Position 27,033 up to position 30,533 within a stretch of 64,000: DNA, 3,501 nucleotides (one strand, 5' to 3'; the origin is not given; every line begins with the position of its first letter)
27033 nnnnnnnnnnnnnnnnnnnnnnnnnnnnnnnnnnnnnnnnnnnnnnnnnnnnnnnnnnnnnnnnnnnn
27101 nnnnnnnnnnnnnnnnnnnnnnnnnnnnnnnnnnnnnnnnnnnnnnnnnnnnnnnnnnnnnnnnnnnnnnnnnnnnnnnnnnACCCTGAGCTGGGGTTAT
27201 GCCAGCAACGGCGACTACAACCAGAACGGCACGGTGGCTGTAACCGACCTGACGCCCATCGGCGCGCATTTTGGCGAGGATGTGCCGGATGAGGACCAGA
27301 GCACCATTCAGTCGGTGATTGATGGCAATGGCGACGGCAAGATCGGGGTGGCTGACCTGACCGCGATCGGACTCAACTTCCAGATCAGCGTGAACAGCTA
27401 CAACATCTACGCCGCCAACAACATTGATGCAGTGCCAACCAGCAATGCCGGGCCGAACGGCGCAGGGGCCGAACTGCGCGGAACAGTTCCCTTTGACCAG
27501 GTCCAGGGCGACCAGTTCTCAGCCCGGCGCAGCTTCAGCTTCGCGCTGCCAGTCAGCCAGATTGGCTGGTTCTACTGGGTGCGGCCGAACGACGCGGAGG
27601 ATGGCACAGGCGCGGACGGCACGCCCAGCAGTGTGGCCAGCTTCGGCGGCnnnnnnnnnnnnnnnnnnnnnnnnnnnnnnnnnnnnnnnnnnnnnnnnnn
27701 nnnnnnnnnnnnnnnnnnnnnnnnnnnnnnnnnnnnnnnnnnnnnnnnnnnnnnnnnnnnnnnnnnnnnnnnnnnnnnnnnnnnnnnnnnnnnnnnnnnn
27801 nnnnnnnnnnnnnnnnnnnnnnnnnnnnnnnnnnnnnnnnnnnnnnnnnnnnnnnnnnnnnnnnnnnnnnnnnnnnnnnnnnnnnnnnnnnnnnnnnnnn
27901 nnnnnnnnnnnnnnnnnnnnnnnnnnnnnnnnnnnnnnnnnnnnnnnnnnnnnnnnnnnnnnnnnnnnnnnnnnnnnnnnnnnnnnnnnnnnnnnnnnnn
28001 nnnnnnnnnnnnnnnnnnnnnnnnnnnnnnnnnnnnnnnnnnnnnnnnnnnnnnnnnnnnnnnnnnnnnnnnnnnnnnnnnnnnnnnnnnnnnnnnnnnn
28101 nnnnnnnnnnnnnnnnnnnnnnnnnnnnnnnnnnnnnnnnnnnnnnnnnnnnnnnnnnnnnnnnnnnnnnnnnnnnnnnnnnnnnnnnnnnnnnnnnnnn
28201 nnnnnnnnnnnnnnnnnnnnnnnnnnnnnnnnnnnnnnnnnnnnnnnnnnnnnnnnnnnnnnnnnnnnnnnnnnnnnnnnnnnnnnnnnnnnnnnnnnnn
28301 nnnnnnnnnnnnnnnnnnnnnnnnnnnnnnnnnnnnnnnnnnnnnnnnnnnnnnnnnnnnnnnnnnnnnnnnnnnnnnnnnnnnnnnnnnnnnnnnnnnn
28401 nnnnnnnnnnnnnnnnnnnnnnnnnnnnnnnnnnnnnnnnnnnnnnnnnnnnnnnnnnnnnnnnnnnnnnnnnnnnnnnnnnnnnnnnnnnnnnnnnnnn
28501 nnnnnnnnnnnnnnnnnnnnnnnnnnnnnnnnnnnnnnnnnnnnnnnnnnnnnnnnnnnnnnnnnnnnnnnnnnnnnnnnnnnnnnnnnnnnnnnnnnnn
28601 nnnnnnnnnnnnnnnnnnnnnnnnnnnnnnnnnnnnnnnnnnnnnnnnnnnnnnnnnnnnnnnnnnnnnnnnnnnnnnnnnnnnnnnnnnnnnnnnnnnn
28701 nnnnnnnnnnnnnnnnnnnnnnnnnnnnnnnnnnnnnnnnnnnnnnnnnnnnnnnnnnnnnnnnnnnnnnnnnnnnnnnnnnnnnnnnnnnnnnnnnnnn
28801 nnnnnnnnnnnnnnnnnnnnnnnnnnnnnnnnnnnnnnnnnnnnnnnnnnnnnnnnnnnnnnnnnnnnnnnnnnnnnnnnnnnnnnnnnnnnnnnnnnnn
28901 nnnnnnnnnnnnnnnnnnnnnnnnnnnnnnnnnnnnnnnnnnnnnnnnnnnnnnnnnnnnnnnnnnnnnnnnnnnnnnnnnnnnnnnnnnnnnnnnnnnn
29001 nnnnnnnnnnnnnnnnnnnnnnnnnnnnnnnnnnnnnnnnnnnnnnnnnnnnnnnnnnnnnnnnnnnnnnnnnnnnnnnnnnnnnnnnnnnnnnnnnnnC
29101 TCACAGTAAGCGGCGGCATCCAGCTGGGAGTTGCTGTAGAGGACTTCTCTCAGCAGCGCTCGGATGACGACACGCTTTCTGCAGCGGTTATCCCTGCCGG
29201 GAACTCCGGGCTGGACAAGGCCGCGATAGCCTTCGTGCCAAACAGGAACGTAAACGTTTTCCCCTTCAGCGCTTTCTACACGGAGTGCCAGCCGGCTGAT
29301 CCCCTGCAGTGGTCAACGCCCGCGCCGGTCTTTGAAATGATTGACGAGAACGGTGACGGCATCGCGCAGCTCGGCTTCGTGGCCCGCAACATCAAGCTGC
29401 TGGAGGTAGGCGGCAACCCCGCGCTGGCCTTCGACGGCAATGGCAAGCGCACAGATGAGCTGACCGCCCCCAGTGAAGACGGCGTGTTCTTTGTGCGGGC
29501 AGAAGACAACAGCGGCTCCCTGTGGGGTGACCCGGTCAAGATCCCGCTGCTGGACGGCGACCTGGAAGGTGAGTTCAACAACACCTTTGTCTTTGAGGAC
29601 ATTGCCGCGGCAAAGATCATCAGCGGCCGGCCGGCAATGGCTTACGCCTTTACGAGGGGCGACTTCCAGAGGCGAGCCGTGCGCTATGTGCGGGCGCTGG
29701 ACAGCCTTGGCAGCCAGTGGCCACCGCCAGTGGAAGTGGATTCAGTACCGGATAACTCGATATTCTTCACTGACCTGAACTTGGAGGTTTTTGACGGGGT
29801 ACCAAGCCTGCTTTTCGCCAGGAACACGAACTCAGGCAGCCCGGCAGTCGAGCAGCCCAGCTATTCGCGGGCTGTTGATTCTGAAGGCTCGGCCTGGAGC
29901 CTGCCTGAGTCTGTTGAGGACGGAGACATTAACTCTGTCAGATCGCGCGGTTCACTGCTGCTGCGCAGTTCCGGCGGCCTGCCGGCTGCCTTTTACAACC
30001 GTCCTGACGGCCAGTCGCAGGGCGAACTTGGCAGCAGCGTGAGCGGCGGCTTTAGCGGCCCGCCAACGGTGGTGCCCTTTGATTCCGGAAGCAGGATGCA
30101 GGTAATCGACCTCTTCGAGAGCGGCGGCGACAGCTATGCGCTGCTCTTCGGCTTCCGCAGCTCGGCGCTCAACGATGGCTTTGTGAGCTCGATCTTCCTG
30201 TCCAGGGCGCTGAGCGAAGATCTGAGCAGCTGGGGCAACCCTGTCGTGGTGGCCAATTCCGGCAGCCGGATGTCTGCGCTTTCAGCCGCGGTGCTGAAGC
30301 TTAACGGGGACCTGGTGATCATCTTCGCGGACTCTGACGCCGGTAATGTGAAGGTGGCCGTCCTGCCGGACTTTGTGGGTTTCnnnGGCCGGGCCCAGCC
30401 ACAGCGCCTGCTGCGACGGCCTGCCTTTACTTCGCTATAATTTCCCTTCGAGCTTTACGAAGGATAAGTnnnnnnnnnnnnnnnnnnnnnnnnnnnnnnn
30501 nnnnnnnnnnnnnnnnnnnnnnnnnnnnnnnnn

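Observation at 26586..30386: Giant lipoprotein combining cohesin-like and dockerin-like modules with four PKD domains and a propeller-like C-terminal half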

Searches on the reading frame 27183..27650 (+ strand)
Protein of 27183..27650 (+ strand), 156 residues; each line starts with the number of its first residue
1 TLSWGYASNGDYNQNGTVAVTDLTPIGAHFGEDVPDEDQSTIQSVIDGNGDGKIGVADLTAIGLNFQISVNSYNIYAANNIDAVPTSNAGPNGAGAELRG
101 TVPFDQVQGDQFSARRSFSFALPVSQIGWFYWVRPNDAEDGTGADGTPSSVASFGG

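Call 77: find_related_loci(query=A6, collection=metagenome_contigs, flank=6000)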
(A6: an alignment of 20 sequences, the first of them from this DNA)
Query A6 (156 aa) in metagenome_contigs; peptide patterns used: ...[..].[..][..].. (x = any residue, [..] = any of these).
600 stretches matched a pattern (row limit reached: there are more); 301 encode a relative of the query (tblastn E <= 1e-3); the best 80 are kept; 80 distinct loci.
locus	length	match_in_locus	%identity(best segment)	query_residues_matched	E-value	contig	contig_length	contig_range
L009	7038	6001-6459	45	2-152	1e-37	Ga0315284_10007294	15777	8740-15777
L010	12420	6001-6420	47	2-149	2e-35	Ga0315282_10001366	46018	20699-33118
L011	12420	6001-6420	46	2-149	1e-34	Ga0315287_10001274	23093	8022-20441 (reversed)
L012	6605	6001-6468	42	1-155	2e-34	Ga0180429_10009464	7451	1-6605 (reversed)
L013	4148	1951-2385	45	1-147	5e-34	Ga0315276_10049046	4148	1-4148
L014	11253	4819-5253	45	1-147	1e-33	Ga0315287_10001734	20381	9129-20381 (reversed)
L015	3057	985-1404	44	1-137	9e-33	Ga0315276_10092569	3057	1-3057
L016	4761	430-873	42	2-145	1e-32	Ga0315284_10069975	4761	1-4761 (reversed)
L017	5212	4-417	45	10-152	3e-32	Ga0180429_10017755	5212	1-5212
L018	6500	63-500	43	2-150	3e-32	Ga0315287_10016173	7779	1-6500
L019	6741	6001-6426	47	1-149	7e-32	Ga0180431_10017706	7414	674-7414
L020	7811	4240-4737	38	1-155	2e-31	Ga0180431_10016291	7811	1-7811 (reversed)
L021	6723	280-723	41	2-145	3e-30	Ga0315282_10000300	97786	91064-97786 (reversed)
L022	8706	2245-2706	41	1-153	3e-30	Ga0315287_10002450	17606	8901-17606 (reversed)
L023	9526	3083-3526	44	2-145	3e-30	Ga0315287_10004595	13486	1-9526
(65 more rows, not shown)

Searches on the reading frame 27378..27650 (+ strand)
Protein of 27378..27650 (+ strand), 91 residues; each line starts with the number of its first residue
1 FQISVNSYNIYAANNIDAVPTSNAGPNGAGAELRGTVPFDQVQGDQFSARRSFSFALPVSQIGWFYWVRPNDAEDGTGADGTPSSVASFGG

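Call 90: search_solved_structures(query=A7, max_evalue=10, show_alignments=1)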
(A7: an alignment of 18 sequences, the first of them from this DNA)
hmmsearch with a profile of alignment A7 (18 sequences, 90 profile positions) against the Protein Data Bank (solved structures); distinct sequences matched with E-value up to 10: 5.
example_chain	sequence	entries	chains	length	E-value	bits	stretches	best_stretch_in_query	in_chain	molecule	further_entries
1hfu_A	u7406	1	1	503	0.51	13.9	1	49-84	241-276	LACCASE 1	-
1a65_A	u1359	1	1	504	0.51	13.9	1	49-84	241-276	LACCASE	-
5nq8_A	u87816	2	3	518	0.57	13.7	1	49-80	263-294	Laccase | Laccase, izoform II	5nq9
2xyb_A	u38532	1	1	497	0.58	13.7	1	49-81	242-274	LACCASE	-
3x1b_A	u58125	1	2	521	1.3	12.6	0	49-78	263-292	laccase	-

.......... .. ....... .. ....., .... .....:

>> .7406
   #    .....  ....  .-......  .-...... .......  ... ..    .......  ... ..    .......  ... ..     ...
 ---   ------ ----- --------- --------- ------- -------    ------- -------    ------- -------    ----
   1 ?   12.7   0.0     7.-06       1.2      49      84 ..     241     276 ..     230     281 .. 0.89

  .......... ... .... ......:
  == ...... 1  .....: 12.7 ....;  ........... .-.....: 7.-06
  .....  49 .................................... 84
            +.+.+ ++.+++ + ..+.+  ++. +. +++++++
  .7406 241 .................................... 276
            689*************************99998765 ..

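Call 91: search_protein_families(library=pfam, alignment_id=A7, max_evalue=1)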
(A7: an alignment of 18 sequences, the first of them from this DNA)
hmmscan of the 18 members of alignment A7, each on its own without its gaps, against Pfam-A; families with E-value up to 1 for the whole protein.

A. member 1, seq(91 aa): 0 families

B. families by the number of members that match (of 18 scanned): 2 families
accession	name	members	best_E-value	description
PF20844.2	PCF11_RFEG_rpt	1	0.053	Pre-mRNA cleavage complex 2 protein Pcf11, RFEGP repeat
PF18896.5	SLT_3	1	0.11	Lysozyme like domain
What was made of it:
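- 27384..27641 (+): Conserved beta-sandwich of unassigned family (aa 267-352; motifs SYNIY and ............GTPS), always following the dockerin-like module. Neither Pfam nor a PDB sequence search matches it (calls 90, 91).
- Tried and rejected: Profile searches for the third module (A7) found nothing credible (calls 90, 91).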

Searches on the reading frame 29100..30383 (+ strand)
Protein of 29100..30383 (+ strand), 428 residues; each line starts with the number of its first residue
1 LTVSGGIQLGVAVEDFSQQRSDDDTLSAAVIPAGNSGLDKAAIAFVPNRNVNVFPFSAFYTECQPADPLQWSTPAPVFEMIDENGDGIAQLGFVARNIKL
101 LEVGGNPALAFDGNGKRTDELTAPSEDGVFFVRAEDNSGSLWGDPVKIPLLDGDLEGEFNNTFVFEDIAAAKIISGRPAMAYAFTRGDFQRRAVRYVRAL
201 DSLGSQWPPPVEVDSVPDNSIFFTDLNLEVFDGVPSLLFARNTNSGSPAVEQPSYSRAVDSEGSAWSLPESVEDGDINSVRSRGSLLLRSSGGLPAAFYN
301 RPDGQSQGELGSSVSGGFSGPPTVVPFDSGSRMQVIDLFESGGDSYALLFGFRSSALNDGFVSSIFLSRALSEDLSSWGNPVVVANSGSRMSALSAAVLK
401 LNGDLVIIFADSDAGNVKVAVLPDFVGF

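Call 11: find_homologous_proteins(query=window:29100-30383:+, max_evalue=0.001)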
Query window:29100-30383:+ (428 aa): 5 proteins with E <= 0.001 among 8000 candidates.
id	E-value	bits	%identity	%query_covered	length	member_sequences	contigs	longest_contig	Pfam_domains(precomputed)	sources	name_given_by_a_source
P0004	1.6e-22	98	27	80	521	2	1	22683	-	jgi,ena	-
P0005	7.1e-15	73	31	39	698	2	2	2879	PF04203.19,PF13088.13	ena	-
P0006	6.7e-14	70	27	38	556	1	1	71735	-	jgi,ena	-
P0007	4.4e-8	50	25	54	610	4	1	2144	-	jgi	jgi:hypothetical protein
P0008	5.0e-7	47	31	41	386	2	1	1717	-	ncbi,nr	ncbi:MAG TPA: hypothetical protein ENO21_04885, partial [Firmicutes bacterium]|nr:hypothetical prote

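Call 49: search_protein_families(library=pfam, proteins=[P0004, P0005], max_evalue=0.01)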
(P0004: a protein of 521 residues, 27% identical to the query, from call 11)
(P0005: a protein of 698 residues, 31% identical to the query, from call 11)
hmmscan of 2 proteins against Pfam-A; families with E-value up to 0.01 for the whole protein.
P0004 (521 aa): 0 families

P0005 (698 aa): 3 families
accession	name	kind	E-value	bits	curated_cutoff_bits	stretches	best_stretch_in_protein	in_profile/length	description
PF04203.18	Sortase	-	5.1e-18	65.5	26.6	1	560-687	1-117/125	Sortase domain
PF13088.12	BNR_2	-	1.4e-05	25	31.4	1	69-346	21-258/277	BNR repeat-like domain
PF13205.12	Big_5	-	0.00045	21.3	23.6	1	386-523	1-104/105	Bacterial Ig-like domain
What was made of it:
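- On BNR/Asp-box six-blade propeller (sialidase-like; PF13088 BNR_2): Relative P0005 scores 25 bits against a cut-off of 31.4 (call 49).
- Relative P0005 has a sub-threshold BNR_2 hit (call 49).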

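Call 56: search_solved_structures(query=window:29118-30383:+, max_evalue=10, show_alignments=2)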
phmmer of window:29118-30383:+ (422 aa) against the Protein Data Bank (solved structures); distinct sequences matched with E-value up to 10: 1.
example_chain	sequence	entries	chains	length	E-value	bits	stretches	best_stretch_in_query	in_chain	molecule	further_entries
3wpe_A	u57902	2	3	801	1.1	11.2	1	216-278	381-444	Toll-like receptor 9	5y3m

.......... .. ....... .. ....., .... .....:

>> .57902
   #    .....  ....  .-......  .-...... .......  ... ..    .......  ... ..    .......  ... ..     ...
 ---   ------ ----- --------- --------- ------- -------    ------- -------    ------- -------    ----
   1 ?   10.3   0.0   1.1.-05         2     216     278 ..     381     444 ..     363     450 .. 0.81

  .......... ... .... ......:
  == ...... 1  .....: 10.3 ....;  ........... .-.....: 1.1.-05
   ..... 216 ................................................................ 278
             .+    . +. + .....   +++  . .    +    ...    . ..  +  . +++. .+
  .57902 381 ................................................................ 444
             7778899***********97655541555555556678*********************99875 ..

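Call 58: search_protein_families(library=pfam, proteins=[window:29118-30383:+, P0006, P0007, P0008], max_evalue=1)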
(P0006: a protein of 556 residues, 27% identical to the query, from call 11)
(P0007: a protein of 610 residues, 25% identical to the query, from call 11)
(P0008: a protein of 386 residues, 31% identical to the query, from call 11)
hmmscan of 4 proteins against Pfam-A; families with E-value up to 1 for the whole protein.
window:29118-30383:+ (422 aa): 0 families

P0006 (556 aa): 0 families

P0007 (610 aa): 1 family
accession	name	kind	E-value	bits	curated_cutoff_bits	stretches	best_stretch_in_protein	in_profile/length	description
PF09458.16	H_lectin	-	0.027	15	24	1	200-246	2-49/67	H-type lectin domain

P0008 (386 aa): 1 family
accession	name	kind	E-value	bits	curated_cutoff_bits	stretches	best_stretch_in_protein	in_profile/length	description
PF18944.7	DUF5691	-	0.86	9.4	27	0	7-69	31-87/491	Family of unknown function (DUF5691)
